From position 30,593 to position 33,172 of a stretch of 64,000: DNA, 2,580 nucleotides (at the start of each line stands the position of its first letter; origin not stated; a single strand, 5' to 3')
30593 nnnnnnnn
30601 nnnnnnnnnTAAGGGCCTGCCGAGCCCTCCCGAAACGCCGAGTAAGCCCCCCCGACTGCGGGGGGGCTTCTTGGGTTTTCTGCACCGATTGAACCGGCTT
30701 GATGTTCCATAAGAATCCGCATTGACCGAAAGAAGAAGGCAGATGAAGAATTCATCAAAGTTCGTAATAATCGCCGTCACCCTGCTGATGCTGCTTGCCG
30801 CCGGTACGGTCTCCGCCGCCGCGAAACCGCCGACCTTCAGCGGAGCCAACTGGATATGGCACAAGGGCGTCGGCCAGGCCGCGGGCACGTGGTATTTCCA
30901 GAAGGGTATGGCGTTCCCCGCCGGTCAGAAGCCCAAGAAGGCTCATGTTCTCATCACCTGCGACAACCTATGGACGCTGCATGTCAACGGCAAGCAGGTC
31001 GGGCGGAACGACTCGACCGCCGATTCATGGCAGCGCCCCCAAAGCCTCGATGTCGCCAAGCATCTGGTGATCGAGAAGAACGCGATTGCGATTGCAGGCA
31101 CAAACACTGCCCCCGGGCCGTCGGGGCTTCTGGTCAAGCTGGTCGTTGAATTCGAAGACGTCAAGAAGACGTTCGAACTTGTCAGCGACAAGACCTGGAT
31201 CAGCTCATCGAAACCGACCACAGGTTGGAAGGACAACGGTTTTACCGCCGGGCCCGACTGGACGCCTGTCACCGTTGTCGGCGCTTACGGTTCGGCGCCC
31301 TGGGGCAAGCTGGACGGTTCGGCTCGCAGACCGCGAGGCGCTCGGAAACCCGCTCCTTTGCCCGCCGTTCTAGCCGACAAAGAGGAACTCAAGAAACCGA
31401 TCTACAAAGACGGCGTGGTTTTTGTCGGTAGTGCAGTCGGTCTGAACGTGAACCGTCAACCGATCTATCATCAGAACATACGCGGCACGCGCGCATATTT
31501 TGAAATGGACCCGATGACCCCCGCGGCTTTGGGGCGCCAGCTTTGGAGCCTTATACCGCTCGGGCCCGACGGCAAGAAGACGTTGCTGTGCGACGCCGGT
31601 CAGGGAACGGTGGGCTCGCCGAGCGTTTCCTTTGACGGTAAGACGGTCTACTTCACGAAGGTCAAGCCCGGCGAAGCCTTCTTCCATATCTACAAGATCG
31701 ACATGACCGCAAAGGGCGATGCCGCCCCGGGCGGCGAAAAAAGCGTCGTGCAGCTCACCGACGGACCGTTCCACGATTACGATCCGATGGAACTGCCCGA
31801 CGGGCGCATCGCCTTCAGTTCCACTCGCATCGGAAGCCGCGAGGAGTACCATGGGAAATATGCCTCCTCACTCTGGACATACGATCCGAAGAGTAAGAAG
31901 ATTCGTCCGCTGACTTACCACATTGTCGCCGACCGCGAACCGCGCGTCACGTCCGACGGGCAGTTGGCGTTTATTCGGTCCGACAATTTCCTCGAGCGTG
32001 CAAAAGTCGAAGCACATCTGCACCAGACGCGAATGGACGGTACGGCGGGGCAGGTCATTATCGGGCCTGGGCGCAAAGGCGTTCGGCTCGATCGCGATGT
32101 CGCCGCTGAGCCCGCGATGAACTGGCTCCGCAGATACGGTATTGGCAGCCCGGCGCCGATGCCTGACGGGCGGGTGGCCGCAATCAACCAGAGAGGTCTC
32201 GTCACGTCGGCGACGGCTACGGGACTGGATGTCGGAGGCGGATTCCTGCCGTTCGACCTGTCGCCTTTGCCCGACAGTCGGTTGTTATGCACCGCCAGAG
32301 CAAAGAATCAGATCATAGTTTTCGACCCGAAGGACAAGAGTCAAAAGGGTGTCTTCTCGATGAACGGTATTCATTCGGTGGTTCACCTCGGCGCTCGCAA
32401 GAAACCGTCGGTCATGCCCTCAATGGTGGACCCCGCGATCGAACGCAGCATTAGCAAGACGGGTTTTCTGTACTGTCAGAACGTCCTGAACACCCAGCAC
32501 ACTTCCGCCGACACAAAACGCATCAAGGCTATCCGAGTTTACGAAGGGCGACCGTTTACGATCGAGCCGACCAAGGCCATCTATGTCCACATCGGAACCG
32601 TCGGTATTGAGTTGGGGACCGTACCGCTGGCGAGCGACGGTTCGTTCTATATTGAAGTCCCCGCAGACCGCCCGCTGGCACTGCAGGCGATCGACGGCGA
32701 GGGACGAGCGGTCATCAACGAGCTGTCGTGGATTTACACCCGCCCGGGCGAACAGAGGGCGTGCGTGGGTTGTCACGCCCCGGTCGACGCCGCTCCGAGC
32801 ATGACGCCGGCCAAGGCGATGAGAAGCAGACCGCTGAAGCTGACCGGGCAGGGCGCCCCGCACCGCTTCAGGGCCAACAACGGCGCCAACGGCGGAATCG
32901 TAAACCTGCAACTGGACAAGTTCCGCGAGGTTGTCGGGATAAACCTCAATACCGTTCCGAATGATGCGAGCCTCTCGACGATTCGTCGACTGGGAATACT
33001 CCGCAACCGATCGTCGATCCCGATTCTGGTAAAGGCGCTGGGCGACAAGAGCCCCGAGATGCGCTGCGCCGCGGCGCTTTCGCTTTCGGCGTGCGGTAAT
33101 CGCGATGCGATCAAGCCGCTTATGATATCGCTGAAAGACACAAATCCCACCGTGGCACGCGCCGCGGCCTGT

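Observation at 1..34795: Four-member paralogous family of giant secreted beta-propeller/CxxCH proteins with domain shuffling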

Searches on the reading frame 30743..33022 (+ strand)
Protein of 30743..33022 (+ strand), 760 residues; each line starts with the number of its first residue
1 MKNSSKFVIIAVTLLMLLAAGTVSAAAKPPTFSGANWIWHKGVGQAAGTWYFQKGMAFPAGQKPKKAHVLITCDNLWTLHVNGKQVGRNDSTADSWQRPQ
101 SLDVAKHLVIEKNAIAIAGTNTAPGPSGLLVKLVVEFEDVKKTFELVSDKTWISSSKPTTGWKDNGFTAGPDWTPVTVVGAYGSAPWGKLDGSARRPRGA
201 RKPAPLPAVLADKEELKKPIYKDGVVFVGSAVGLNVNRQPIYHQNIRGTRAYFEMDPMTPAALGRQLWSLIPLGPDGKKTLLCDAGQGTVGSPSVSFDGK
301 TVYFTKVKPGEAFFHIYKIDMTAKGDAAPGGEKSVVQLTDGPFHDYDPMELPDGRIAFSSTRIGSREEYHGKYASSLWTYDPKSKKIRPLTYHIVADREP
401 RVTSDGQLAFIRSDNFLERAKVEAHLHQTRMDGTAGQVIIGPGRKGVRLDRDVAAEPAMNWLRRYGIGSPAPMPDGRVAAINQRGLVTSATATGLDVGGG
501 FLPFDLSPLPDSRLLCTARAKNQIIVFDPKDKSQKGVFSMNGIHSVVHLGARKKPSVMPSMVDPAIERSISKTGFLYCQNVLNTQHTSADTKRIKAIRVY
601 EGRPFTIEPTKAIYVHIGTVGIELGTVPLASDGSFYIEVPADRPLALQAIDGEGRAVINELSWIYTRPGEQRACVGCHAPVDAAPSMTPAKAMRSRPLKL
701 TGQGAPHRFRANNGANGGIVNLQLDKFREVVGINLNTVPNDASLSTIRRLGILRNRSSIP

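Call 99: predict_structure(alignment_id=A6)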
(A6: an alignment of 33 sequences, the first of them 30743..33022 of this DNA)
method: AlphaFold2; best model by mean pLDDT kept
length: 760 residues; sequences in the alignment: 33
mean_pLDDT: 78.2   pTM: 0.65
mean pLDDT of the five models: 78.2, 76.2, 75.5, 73.7, 71.0
residues with pLDDT >= 90: 254; 70-90: 300; 50-70: 116; < 50: 90
segments of 3 or more residues with pLDDT < 50: 1-3, 22-26, 194-202, 366-370, 415-421, 605-617, 710-737, 744-749, 751-760
pLDDT, mean of each block of 10 residues (from residue 1): 57 65 53 90 75 91 87 90 90 78 89 93 80 88 89 92 89 91 81 46 66 86 94 59 59 71 91 93 90 95 93 93 90 92 92 95 60 79 92 79 93 54 77 86 67 52 74 93 90 86 91 92 93 92 92 88 81 88 79 87 49 46 83 90 81 76 77 74 60 86 60 43 44 42 52 43
secondary structure, 60 per line:
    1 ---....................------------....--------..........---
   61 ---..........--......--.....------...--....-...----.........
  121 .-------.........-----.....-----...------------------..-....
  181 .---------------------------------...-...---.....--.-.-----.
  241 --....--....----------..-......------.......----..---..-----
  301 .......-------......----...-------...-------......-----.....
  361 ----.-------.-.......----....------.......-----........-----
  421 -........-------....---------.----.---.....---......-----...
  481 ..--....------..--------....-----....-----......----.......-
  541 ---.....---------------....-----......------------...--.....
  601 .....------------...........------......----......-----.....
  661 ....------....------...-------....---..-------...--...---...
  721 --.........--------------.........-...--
elements in order (helices of 4 or more, strands of 3 or more residues): H4-23 E36-39 E48-57 E64-73 E76-81 E84-88 E100-103 E112-121 E129-137 E143-147 E153-155 E177-181 E225-229 E243-246 E249-252 E266-271 E278-284 E301-307 E315-320 E335-337 E345-350 E356-360 E375-381 E386-389 E396-402 E408-415 E422-429 E437-440 H459-463 E467-472 E478-482 E485-488 E505-508 E514-517 E523-528 E533-539 E544-548 H564-567 E573-578 E596-605 E618-628 E635-640 E645-650 E656-664 E671-674 H691-694 E707-709 E712-714 E718-720 H723-731 H746-754

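Call 102: fold_search(model_id=the predicted structure, library=pdb)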
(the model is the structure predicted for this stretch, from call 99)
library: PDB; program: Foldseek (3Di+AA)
matches with E <= 10: 1541; with E <= 0.001: 225
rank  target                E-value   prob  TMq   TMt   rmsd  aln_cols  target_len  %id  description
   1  5c2v_A                1.4e-21  1.00  0.47  0.47   8.3       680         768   16  Kuenenia stuttgartiensis Hydrazine Synthase (released 2015-10-14)
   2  5c2v_D                7.5e-20  1.00  0.48  0.48   7.6       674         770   17  Kuenenia stuttgartiensis Hydrazine Synthase (released 2015-10-14)
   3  3w5m                  8.7e-15  1.00  0.20  0.15  17.6       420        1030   18  Crystal Structure of Streptomyces avermitilis alpha-L-rhamnosidase (released 2013-03-20)
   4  3w5n                  1.2e-14  1.00  0.20  0.15  18.1       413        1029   19  Crystal Structure of Streptomyces avermitilis alpha-L-rhamnosidase complexed with L-rhamnose (released 2013-03-20)
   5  6kc2_A                1.6e-11  1.00  0.19  0.42   2.1       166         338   27  Crystal Structure of Lectin from Pleurotus ostreatus in complex with Rhamnose (released 2020-08-05)
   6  6t0q_A                1.6e-11  1.00  0.19  0.42   2.2       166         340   27  Pleurotus Ostreatus Lectin (POL), apo form (released 2020-02-19)
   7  6kbq_A                2.1e-11  1.00  0.19  0.42   2.1       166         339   27  Crystal Structure of Lectin from Pleurotus ostreatus in complex with Glycerol (released 2020-08-05)
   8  6li7_A                2.1e-11  1.00  0.19  0.42   2.1       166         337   27  Crystal Structure of Lectin from Pleurotus ostreatus in complex with GalNAc (released 2020-08-05)
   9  6t1d_A                2.7e-11  1.00  0.19  0.42  17.6       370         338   18  Pleurotus Ostreatus Lectin (POL), compelx with melibiose (released 2020-02-19)
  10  2ivz_D                3.9e-11  1.00  0.29  0.55  17.2       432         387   12  Structure of TolB in complex with a peptide of the colicin E9 T- domain (released 2006-08-16)
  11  4r40_A                8.1e-10  1.00  0.28  0.50  17.8       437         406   10  Crystal Structure of TolB/Pal complex from Yersinia pestis. (released 2014-09-03)
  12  6i60_B                1.0e-09  1.00  0.19  0.17   9.1       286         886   17  Structure of alpha-L-rhamnosidase from Dictyoglumus thermophilum (released 2019-02-06)
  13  6i60_A                1.3e-09  1.00  0.19  0.16   9.8       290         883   17  Structure of alpha-L-rhamnosidase from Dictyoglumus thermophilum (released 2019-02-06)
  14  4pwz_A                1.6e-09  1.00  0.29  0.51   6.3       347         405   13  Crystal structure of TolB protein from Yersinia pestis CO92 (released 2014-04-02)
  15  2w8b_A                1.8e-09  1.00  0.28  0.51  17.9       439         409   12  Crystal structure of processed TolB in complex with Pal (released 2009-02-17)
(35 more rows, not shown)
